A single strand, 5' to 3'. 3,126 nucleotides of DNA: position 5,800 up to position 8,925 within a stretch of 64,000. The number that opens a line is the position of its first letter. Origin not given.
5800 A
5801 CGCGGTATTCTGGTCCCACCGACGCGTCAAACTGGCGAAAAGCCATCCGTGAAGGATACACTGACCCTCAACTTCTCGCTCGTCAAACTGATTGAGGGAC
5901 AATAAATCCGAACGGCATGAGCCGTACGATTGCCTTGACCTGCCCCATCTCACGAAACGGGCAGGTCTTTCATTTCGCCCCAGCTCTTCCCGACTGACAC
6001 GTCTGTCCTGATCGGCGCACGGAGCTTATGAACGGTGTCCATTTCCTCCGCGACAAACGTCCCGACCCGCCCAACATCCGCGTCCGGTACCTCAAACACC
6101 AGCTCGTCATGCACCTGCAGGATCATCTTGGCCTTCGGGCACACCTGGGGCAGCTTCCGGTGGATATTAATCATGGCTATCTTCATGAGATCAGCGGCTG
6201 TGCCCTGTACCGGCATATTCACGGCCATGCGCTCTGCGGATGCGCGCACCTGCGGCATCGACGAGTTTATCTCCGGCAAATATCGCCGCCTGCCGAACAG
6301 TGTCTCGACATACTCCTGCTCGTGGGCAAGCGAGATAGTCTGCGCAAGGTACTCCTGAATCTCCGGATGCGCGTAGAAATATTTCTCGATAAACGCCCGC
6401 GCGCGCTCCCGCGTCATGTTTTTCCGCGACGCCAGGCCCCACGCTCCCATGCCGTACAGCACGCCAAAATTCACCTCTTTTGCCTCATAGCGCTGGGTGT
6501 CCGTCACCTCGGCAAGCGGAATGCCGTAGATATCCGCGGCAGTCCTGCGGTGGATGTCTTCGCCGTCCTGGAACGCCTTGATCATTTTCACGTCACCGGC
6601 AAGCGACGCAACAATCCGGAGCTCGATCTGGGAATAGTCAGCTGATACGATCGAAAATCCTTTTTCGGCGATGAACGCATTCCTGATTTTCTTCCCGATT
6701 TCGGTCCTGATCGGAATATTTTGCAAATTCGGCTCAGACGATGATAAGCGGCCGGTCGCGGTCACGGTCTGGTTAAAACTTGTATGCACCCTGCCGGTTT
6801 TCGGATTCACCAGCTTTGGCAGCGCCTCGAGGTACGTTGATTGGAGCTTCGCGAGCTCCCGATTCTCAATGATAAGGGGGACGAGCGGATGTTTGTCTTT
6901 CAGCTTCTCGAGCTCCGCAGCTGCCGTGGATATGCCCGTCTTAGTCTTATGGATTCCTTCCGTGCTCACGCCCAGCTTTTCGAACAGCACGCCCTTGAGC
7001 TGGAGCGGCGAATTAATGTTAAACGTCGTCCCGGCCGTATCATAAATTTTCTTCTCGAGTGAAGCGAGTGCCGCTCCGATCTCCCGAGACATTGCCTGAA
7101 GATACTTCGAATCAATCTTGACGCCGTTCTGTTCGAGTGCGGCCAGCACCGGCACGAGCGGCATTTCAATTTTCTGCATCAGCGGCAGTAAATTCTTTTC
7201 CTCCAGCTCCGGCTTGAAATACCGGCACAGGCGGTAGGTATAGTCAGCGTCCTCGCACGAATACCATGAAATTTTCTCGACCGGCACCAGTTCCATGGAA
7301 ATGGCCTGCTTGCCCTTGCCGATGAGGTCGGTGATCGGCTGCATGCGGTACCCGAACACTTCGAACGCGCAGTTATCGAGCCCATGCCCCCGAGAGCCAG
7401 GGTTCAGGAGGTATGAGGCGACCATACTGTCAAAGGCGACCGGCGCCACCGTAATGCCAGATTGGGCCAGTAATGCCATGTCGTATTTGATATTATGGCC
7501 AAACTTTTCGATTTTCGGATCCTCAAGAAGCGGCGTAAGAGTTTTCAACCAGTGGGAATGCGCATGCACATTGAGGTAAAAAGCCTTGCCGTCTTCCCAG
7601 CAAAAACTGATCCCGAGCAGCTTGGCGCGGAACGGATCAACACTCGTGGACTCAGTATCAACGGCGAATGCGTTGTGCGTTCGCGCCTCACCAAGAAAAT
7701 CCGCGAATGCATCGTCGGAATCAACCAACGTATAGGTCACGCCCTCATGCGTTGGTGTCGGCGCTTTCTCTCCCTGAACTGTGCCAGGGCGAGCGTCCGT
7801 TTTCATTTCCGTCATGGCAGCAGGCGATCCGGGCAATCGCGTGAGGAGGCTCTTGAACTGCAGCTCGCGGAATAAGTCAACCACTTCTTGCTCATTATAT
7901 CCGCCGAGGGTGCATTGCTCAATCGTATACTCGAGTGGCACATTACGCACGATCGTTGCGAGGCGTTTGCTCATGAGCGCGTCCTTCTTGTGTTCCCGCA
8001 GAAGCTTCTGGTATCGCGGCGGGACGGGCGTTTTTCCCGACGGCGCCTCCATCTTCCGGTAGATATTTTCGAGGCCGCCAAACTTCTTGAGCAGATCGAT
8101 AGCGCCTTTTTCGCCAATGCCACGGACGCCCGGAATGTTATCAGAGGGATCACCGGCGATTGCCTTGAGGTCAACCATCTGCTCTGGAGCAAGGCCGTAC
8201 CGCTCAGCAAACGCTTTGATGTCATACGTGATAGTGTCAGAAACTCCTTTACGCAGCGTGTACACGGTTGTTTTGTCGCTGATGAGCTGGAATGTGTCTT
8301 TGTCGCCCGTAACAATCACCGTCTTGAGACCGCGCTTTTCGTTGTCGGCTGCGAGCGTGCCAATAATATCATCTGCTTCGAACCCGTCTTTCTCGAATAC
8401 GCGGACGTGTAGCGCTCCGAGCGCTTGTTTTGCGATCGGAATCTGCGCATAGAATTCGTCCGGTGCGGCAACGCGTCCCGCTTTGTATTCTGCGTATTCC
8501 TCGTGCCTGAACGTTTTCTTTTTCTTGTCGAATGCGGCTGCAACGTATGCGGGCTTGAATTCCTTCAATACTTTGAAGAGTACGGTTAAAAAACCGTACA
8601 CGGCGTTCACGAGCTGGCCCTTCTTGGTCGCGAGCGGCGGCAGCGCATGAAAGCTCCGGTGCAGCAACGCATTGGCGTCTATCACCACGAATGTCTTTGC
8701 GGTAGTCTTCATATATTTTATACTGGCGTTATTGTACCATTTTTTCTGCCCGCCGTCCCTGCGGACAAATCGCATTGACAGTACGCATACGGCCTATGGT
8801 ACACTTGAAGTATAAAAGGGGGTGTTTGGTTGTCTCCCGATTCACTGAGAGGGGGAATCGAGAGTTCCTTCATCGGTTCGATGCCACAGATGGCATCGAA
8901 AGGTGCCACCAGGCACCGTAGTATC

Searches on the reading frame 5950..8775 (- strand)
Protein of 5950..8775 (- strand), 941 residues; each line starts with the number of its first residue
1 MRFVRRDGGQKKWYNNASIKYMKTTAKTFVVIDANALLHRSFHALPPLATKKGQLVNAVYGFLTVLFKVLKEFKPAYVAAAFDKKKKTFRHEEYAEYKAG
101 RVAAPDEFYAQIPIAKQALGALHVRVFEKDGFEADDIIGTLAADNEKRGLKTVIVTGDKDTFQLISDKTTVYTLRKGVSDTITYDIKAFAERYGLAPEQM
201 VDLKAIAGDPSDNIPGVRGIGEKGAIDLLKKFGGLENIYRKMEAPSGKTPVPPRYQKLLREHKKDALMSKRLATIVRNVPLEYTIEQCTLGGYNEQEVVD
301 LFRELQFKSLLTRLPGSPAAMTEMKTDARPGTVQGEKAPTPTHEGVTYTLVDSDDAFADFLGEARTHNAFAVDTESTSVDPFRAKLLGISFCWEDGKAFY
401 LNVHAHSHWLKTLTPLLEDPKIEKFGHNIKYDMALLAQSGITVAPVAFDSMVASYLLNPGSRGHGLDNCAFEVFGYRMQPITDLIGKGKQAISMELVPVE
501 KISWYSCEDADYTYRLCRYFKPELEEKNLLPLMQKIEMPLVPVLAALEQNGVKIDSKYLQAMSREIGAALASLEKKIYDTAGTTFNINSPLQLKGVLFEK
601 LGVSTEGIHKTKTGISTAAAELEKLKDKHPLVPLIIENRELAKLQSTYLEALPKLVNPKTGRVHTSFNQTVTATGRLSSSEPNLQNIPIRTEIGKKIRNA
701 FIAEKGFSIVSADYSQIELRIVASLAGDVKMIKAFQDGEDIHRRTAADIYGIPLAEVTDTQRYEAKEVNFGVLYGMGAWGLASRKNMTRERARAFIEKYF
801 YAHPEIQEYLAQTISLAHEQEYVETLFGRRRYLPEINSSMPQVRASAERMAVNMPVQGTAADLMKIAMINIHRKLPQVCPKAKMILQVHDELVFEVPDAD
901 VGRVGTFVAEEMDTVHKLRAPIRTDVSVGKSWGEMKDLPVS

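Call 98: search_protein_families(library=pfam, proteins=[window:5950-8775:-], max_evalue=0.001)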
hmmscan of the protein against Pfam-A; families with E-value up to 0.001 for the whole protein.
window:5950-8775:- (941 aa): 5 families
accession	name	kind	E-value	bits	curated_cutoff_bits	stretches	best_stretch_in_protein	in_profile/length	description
PF00476.26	DNA_pol_A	-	3.2e-154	513.9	34.3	1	557-934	2-381/381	DNA polymerase family A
PF02739.22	5_3_exonuc_N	-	7.8e-55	185.5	34.3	1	29-194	2-164/164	5'-3' exonuclease, N-terminal resolvase-like domain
PF01367.25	5_3_exonuc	-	2.4e-29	102.1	40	1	196-295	2-96/97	5'-3' exonuclease, C-terminal SAM fold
PF01612.26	DNA_pol_A_exo1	-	2.7e-29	102.6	23.6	1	348-525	1-173/173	3'-5' exonuclease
PF22619.2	DNA_polI_exo1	-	5e-11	43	27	1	380-490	9-117/140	DNA polymerase I, ribonuclease H-like domain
